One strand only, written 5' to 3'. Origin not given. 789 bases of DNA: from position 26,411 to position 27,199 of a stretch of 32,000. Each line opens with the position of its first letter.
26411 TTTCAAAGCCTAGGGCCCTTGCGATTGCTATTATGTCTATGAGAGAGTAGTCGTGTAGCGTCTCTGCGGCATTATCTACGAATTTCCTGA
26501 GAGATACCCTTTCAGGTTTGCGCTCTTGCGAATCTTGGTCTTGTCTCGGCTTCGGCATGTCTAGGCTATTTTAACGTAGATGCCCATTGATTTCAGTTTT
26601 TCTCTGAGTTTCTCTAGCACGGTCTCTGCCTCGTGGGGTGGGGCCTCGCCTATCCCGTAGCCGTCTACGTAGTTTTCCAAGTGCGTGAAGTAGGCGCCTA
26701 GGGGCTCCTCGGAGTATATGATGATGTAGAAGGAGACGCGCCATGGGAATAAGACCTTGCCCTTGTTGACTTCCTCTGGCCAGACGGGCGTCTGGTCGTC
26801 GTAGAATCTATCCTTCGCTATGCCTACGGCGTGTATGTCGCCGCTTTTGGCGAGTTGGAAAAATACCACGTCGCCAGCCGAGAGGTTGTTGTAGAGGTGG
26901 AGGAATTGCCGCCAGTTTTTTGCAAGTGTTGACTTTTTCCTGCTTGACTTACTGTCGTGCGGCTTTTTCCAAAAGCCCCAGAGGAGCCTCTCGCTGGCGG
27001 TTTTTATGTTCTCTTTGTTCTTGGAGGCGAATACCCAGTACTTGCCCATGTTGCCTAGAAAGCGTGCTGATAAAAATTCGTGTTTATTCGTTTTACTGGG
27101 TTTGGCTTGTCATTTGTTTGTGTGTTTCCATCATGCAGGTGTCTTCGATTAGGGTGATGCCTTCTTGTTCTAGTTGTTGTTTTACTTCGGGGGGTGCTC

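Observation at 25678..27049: Tight three-gene operon EVE-like, nuclease-like unknown, MazG-like: candidate uncharacterised nucleotide-centred defence module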

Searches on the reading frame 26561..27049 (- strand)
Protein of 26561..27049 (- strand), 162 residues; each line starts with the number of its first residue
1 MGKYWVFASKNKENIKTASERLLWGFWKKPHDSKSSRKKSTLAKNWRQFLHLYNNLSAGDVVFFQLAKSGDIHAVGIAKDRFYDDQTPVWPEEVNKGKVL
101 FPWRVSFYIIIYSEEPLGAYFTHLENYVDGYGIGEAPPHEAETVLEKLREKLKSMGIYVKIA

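Call 3: search_protein_families(library=pfam, proteins=[window:26561-27049:-], max_evalue=1)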
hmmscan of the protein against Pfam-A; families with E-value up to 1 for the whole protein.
window:26561-27049:- (162 aa): 2 families
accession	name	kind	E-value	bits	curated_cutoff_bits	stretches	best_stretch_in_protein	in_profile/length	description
PF02362.26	B3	-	0.022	15.1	30.1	1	30-69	50-88/101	B3 DNA binding domain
PF08593.16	Mug135_C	-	0.13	12.9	23.8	1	123-151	48-78/82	Mug135-like, C-terminal domain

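Call 4: search_protein_families(library=padloc, proteins=[window:26561-27049:-], max_evalue=1)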
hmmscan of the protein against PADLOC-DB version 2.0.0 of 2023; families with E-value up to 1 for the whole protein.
window:26561-27049:- (162 aa): 0 families

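Call 6: search_protein_families(library=ncbifam, proteins=[window:26561-27049:-], max_evalue=1)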
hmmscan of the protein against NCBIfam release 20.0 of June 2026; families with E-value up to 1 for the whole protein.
window:26561-27049:- (162 aa): 1 family
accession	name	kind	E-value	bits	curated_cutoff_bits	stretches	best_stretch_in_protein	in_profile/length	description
NF002008.0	PRK00809.1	subfamily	0.00011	21.9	139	1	10-117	8-103/146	hypothetical protein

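Call 7: search_protein_families(library=phrogs, proteins=[window:26561-27049:-], max_evalue=1)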
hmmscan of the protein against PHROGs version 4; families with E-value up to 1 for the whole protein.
window:26561-27049:- (162 aa): 0 families

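Call 10: find_homologous_proteins(query=window:26561-27049:-, max_evalue=0.001)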
Query window:26561-27049:- (162 aa): 78 proteins with E <= 0.001 among 95 candidates.
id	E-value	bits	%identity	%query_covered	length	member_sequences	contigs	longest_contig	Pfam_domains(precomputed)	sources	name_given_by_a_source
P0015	4.1e-106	370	99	100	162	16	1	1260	-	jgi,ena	-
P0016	1.5e-87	309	83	100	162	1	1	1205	-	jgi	-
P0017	1.7e-83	296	80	100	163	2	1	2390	-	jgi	-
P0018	1.9e-82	293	79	100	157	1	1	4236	-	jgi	-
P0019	1.8e-77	277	72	100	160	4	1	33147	-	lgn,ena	-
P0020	5.2e-64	233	61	97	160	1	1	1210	-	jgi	-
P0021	2.7e-63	230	62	99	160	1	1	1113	-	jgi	-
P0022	3.3e-59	217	58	93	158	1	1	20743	-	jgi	-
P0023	1.0e-58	216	61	93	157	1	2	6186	-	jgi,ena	-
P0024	2.9e-58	214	62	93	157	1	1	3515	-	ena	-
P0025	4.2e-58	214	60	93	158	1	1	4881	-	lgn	-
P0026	9.2e-58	212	58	93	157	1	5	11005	-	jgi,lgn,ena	-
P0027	8.8e-57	209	59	93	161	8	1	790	-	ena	-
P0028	6.3e-56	206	58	93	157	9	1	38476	-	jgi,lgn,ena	-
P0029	2.8e-55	204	57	91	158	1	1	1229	-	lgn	-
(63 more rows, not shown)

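Call 15: find_encoding_contigs(protein=P0019, flank=8000, max_places=3)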
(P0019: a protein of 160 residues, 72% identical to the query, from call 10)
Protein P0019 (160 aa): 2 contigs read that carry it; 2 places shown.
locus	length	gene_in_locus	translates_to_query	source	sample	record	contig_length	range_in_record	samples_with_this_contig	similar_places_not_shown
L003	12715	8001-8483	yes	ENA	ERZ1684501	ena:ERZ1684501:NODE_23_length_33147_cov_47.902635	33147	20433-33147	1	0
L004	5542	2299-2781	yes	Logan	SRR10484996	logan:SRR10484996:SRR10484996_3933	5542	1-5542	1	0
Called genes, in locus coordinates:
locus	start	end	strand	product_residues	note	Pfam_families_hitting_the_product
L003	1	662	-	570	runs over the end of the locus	PF00270:DEAD, PF04851:ResIII, PF00271:Helicase_C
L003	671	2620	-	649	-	PF07726:AAA_3 (weak), PF07728:AAA_5, PF20030:bpMoxR (weak), PF13519:VWA_2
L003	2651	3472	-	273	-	-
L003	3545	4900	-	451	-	PF27234:MJ0013, PF07282:Cas12f1-like_TNB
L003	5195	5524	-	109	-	-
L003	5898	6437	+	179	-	-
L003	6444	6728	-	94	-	-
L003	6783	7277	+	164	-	-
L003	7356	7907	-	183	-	-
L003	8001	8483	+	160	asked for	-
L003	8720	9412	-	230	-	-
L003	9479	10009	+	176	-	-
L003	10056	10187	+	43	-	-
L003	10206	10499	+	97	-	-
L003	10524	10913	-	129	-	-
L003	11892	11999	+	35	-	-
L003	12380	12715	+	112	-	?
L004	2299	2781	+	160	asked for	-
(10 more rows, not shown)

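Call 22: search_solved_structures(query=A1, max_evalue=10, show_alignments=2)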
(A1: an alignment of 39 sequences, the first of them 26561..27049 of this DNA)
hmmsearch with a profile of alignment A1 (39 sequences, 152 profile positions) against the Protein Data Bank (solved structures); distinct sequences matched with E-value up to 10: 12.
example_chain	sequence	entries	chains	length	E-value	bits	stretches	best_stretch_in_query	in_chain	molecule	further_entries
7fco_A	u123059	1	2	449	0.15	14.9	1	33-81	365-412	ChlB4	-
4j2f_A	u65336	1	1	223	0.39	13.5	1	19-77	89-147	Glutathione s-transferase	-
2yfv_C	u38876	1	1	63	0.43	13.4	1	27-59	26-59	SCM3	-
8jxg_D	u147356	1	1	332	0.44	13.4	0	32-59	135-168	rat RAP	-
2p01_A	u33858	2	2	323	0.58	13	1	32-68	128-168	Alpha-2-macroglobulin receptor-associated protein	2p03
9qaw_L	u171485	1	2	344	0.64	12.8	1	32-68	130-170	Alpha-2-macroglobulin receptor-associated protein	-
5buk_A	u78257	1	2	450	0.81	12.5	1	33-81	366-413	FADH2-dependent halogenase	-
11bq_T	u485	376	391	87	1.1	12.1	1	13-60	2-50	Small ribosomal subunit protein bS20 | 30S ribosomal protein S20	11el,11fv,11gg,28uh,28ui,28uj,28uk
7qg8_u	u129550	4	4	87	1.1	12.1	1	13-60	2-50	30S ribosomal protein S20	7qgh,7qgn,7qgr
11dg_T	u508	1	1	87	1.1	12.1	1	13-60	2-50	Small ribosomal subunit protein bS20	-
8rec_M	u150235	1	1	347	1.9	11.3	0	75-143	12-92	RNA polymerase sigma-54 factor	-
8reb_M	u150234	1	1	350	2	11.3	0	75-143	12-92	RNA polymerase sigma-54 factor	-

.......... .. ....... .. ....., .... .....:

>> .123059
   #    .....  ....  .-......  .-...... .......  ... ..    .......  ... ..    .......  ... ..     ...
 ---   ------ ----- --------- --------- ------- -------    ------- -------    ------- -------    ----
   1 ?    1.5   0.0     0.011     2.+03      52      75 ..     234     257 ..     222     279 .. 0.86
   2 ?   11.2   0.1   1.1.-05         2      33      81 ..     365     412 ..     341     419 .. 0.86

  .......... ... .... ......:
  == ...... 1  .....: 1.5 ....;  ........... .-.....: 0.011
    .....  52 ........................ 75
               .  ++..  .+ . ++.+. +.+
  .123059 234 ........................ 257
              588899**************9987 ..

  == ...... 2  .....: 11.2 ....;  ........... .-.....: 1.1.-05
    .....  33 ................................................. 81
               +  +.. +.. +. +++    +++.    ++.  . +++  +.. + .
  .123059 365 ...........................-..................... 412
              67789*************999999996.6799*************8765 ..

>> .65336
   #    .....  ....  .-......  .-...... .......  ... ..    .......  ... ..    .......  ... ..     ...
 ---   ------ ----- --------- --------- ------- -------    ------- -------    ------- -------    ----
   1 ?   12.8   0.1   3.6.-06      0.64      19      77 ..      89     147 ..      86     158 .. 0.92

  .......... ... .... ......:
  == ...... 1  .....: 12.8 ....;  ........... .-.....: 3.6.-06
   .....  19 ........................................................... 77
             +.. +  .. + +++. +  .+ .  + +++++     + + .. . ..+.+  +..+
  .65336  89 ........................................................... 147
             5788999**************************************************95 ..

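Call 27: find_related_loci(query=A1, collection=genome_contigs, flank=6000)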
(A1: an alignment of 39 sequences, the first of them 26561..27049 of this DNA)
Query A1 (162 aa) in genome_contigs; peptide patterns used: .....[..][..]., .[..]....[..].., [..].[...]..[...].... (x = any residue, [..] = any of these).
44 stretches matched a pattern; 17 encode a relative of the query (tblastn E <= 1e-3); 17 distinct loci.
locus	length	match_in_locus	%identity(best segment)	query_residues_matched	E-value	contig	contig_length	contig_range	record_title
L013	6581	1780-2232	54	4-161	7e-57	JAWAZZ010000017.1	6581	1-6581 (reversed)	MAG: Candidatus Aenigmatarchaeota archaeon isolate ZZQ_201901_bins_1 ZZQ_201901_bins_1_scaffold_17, whole genome shotgun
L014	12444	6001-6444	50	5-159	2e-54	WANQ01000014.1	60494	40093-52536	MAG: Pyrodictiaceae archaeon isolate S141_63_esom k151_175067, whole genome shotgun sequence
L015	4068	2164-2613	48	4-162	1e-52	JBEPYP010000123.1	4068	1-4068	MAG: Thermoproteota archaeon isolate 03V1_S199.concoct.120_sub NODE_13872_length_4068_cov_8.677493, whole genome shotgun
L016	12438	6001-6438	53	1-154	4e-52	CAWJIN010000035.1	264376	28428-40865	MAG: Candidatus Bathyarchaeota archaeon isolate MFD03726.bin.2.171 genome assembly, contig: contig_33441, whole genome s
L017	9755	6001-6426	51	4-154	1e-50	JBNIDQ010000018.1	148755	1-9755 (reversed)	MAG: Candidatus Bathyarchaeia archaeon isolate Bathy6-F112_MillA Bathy112V4_scaffold7, whole genome shotgun sequence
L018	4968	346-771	49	5-153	2e-50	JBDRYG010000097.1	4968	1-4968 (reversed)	MAG: candidate division WOR-3 bacterium isolate GXS_202007_bins_41 GXS_202007_bins_41_scaffold_97, whole genome shotgun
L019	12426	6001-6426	51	4-154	3e-50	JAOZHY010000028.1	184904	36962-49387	MAG: Candidatus Bathyarchaeota archaeon isolate SRBZ_5 k147_44638, whole genome shotgun sequence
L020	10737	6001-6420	49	4-152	2e-49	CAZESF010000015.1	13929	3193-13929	MAG TPA_asm: uncultured Planctomycetia bacterium isolate binchicken_co6_243 genome assembly, contig: NODE_4947_length_13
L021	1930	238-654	50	5-152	1e-49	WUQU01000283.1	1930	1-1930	MAG: Candidatus Bathyarchaeota archaeon isolate ILS 200 k141_173274, whole genome shotgun sequence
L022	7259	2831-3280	48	3-153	1e-48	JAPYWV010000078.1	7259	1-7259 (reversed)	MAG: Acidilobaceae archaeon isolate RSWP17 scaffold_51_c2, whole genome shotgun sequence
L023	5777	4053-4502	47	4-162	2e-48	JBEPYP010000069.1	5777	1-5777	MAG: Thermoproteota archaeon isolate 03V1_S199.concoct.120_sub NODE_8564_length_5777_cov_2.687611, whole genome shotgun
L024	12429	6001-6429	47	3-152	8e-47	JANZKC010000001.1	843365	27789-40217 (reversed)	MAG: Candidatus Culexmicrobium cathedralense isolate GB-1867-005 Ga0190363_1000001, whole genome shotgun sequence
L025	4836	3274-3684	51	7-152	2e-46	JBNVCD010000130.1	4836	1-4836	MAG: Candidatus Bathyarchaeia archaeon isolate A05DMB21 NODE_130_length_4836_cov_2.906923, whole genome shotgun sequence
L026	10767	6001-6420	49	3-150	9e-46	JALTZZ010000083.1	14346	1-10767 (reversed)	MAG: archaeon isolate S141_metabat2_scaf2bin.181 S141_NODE_3722_length_14346_cov_6.989943, whole genome shotgun sequence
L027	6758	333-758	49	4-155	8e-44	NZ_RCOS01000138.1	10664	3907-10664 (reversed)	Candidatus Methanodesulfokora washburnensis strain MDKW Ga0080004_1133958, whole genome shotgun sequence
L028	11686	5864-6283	48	7-153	1e-43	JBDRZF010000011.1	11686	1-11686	MAG: candidate division WOR-3 bacterium isolate SRBZ-2_201901_bins_168 SRBZ-2_201901_bins_168_scaffold_11, whole genome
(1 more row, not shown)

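Call 31: search_protein_families(library=pfam, proteins=[L016:2918-4729:+, L016:4707-5999:+, L016:6474-9503:+, L016:9496-10041:+, L020:5401-5979:+, L020:6446-9499:+, L018:773-3688:+, L024:6453-8501:+, L023:1237-2778:+, L023:2780-4045:+], max_evalue=0.001)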
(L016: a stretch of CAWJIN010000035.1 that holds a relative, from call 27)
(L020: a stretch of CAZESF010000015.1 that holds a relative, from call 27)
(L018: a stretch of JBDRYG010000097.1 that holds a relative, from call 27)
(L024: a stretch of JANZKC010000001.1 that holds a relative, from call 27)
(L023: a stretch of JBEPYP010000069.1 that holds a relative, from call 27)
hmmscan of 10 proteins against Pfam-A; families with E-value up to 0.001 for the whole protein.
L016:2918-4729:+ (603 aa): 2 families
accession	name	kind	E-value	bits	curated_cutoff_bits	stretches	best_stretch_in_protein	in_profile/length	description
PF02384.22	N6_Mtase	-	7.4e-95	318.3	20.4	1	235-557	2-310/311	N-6 DNA Methylase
PF12161.14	HsdM_N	-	1.6e-15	58.3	24.5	1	97-226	3-135/135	HsdM N-terminal domain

L016:4707-5999:+ (430 aa): 1 family
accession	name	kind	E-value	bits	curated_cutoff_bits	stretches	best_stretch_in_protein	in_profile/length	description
PF01420.25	Methylase_S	-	4.4e-53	180.4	22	2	18-195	1-163/168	Type I restriction modification DNA specificity domain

L016:6474-9503:+ (1009 aa): 6 families
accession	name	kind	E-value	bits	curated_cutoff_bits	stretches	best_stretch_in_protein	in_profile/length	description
PF18766.7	SWI2_SNF2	-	9.8e-59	199.1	26.7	1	259-507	2-217/221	SWI2/SNF2 ATPase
PF04313.20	HSDR_N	-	3.2e-35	122.2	25.1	1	31-205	33-197/198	Type I restriction enzyme R protein N terminus (HSDR_N)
PF22679.2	T1R_D3-like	-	6.9e-23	82.2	27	1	591-680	65-156/158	Type I restriction enzyme subunit R domain 3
PF04851.21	ResIII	-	7.2e-21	75.2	22.5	1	255-436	4-163/164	Type III restriction enzyme, res subunit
PF00270.35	DEAD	-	2.1e-06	28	26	1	290-436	24-161/167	DEAD/DEAH box helicase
PF00271.37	Helicase_C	-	3e-05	24.7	23.5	1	579-666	17-108/110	Helicase conserved C-terminal domain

L016:9496-10041:+ (181 aa): 2 families
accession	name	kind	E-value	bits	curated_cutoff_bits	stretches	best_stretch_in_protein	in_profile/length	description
PF01863.23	YgjP-like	-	1e-23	84.9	26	1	63-168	99-204/207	YgjP-like, metallopeptidase domain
PF08325.16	WLM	-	5.8e-05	23.7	26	1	123-160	76-113/190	WLM domain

L020:5401-5979:+ (192 aa): 0 families

L020:6446-9499:+ (1017 aa): 5 families
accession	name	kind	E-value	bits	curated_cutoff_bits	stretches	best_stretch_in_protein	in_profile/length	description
PF18766.7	SWI2_SNF2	-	7.4e-52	176.6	26.7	1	255-496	2-208/221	SWI2/SNF2 ATPase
PF04313.20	HSDR_N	-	2.6e-37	129.1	25.1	1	3-193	2-190/198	Type I restriction enzyme R protein N terminus (HSDR_N)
PF22679.2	T1R_D3-like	-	3.6e-25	89.7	27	1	586-682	40-156/158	Type I restriction enzyme subunit R domain 3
PF04851.21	ResIII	-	4.7e-18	66.1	22.5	1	251-434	4-163/164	Type III restriction enzyme, res subunit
PF00270.35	DEAD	-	5.9e-05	23.3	26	1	285-437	23-164/167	DEAD/DEAH box helicase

L018:773-3688:+ (971 aa): 6 families
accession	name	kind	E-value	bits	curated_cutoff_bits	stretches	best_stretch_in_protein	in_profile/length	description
PF18766.7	SWI2_SNF2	-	4.5e-65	219.8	26.7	1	261-485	1-214/221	SWI2/SNF2 ATPase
PF04313.20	HSDR_N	-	6.5e-38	131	25.1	1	12-202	3-190/198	Type I restriction enzyme R protein N terminus (HSDR_N)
PF04851.21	ResIII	-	1.3e-21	77.6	22.5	1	257-415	3-163/164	Type III restriction enzyme, res subunit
PF22679.2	T1R_D3-like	-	4.8e-17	63.3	27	1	566-654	69-156/158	Type I restriction enzyme subunit R domain 3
PF00270.35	DEAD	-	3e-06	27.5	26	1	261-415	3-161/167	DEAD/DEAH box helicase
PF11867.13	T1RH-like_C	-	0.00027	20.8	26.8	1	707-918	47-265/329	Type I restriction enzyme HindI endonuclease subunit-like, C-terminal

L024:6453-8501:+ (682 aa): 16 families
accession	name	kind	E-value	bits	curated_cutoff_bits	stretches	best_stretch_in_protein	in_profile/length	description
PF13087.12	AAA_12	-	2.5e-48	164.7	27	1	452-640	3-194/195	AAA domain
PF13086.12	AAA_11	-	4.8e-40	138.4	27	1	215-441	2-255/257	AAA domain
PF13245.12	AAA_19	-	1.1e-13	51.9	25.1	1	229-440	8-133/134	AAA domain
PF01443.25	Viral_helicase1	-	7.7e-13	49.2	21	1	572-637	161-227/228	Viral superfamily 1 RNA helicase core domain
PF13604.12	AAA_30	-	2.2e-10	41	27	1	215-275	2-61/191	AAA domain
PF00580.27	UvrD-helicase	-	1.9e-09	38.1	23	1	228-274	10-59/271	UvrD/REP helicase N-terminal domain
PF04851.21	ResIII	-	5.2e-08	33.4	22.5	1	217-299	6-74/164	Type III restriction enzyme, res subunit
PF20720.3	nSTAND3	-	8.5e-07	29.2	27.2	1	224-266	9-51/155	Novel STAND NTPase 3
PF01695.23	IstB_IS21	-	4.1e-05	23.7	24.1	1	196-266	56-126/238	IstB-like ATP binding protein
PF13191.12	AAA_16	-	9.2e-05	23.4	32.6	1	219-283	8-67/167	AAA ATPase domain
PF00448.28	SRP54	-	0.00018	21.7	22.7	1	234-267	3-36/196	SRP54-type protein, GTPase domain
PF02562.22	PhoH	-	0.00019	21.4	27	0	227-283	14-71/205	PhoH-like protein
PF25199.1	nSTAND_NTPase5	-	0.00035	20.8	34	0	221-280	26-90/145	Novel STAND NTPase 5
PF13538.12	UvrD_C_2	-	0.00057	20.1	27.4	0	590-636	4-51/52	UvrD-like helicase C-terminal domain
PF09848.15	SLFN-g3_helicase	-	0.00092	19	24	0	234-261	3-32/354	Schlafen group 3, DNA/RNA helicase domain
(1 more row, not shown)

L023:1237-2778:+ (513 aa): 4 families
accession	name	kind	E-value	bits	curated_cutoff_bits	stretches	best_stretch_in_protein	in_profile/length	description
PF02384.22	N6_Mtase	-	1.1e-109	367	20.4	1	159-475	2-310/311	N-6 DNA Methylase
PF12161.14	HsdM_N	-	2.1e-16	61.2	24.5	1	16-148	1-135/135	HsdM N-terminal domain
PF07669.17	Eco57I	-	2.7e-05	24.8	25.3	1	264-377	51-168/171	Eco57I restriction-modification methylase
PF01170.24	UPF0020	-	4.9e-05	23.5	22.3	1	194-295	20-132/197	RMKL-like, methyltransferase domain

L023:2780-4045:+ (421 aa): 1 family
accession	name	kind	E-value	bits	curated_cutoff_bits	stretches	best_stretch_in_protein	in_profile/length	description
PF01420.25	Methylase_S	-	3.1e-58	197.1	22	2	232-402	1-168/168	Type I restriction modification DNA specificity domain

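Call 32: predict_structure(alignment_id=A1)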
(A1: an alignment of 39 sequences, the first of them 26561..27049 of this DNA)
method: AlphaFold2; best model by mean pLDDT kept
length: 162 residues; sequences in the alignment: 39
mean_pLDDT: 89.6   pTM: 0.85
mean pLDDT of the five models: 89.6, 88.1, 87.8, 84.9, 83.2
residues with pLDDT >= 90: 103; 70-90: 44; 50-70: 15; < 50: 0
segments of 3 or more residues with pLDDT < 50: none
pLDDT, mean of each block of 10 residues (from residue 1): 91 97 93 62 91 97 93 96 97 95 98 85 79 92 89 86 66
secondary structure, 60 per line:
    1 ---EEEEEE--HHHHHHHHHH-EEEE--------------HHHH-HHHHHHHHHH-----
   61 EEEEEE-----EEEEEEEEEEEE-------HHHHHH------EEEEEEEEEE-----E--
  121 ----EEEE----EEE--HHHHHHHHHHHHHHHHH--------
elements in order: E4-9 H12-21 E23-26 H41-44 H46-55 E61-66 E72-83 H91-96 E103-112 E125-128 E133-135 H138-154

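Call 38: fold_search(model_id=the predicted structure, library=pdb)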
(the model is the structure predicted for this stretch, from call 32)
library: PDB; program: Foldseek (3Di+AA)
matches with E <= 10: 582; with E <= 0.001: 93
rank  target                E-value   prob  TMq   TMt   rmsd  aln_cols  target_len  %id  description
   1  2p5d                  7.7e-07  1.00  0.57  0.63   5.2       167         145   18  Crystal structure of MJECL36 from Methanocaldococcus jannaschii DSM 2661 (released 2007-09-18)
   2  4rdo_C                2.5e-06  1.00  0.54  0.58   7.0       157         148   16  Structure of YTH-YTHDF2 in the free state (released 2014-12-24)
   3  4rdo_B                2.7e-06  1.00  0.52  0.57   6.1       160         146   16  Structure of YTH-YTHDF2 in the free state (released 2014-12-24)
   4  4rdo_D                3.4e-06  1.00  0.53  0.58   6.9       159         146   18  Structure of YTH-YTHDF2 in the free state (released 2014-12-24)
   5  6yex_A                3.4e-06  1.00  0.48  0.27   7.2       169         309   21  VcaM4I restriction endonuclease in the absence of DNA (released 2020-12-16)
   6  6yex_B                5.4e-06  1.00  0.52  0.31   6.2       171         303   19  VcaM4I restriction endonuclease in the absence of DNA (released 2020-12-16)
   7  9qem_B                7.1e-06  1.00  0.49  0.54   7.1       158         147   15  Crystal structure of YTHDF2 in complex with compound 3 (AI-DF2-11) (released 2025-07-09)
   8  4rdo_F                8.6e-06  1.00  0.52  0.59   6.4       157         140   17  Structure of YTH-YTHDF2 in the free state (released 2014-12-24)
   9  4rdo_E                1.0e-05  1.00  0.50  0.56   7.1       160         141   15  Structure of YTH-YTHDF2 in the free state (released 2014-12-24)
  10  4wqn_A                1.5e-05  1.00  0.53  0.56   5.5       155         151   16  Crystal structure of N6-methyladenosine RNA reader YTHDF2 (released 2014-11-19)
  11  7z8w_B                1.6e-05  1.00  0.51  0.53   6.1       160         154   16  Crystal structure of YTHDF2 with compound YLI_DC1_018 (released 2022-03-30)
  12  7z8p_A                1.9e-05  1.00  0.50  0.55   7.8       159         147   16  Crystal structure of YTHDF2 with compound ZA_166 (released 2022-03-30)
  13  7yxe_A                2.8e-05  1.00  0.50  0.55   6.9       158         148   16  Crystal structure of YTHDF2 with compound ZA_143 (released 2022-03-02)
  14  7ywb_A                2.8e-05  1.00  0.50  0.54   6.9       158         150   16  Crystal structure of YTHDF2 in complex with N6-Methyladenine (released 2022-03-16)
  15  7z93_A                3.8e-05  1.00  0.51  0.55   5.8       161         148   16  Crystal structure of YTHDF2 with compound YLI_DF_022 (released 2022-03-30)
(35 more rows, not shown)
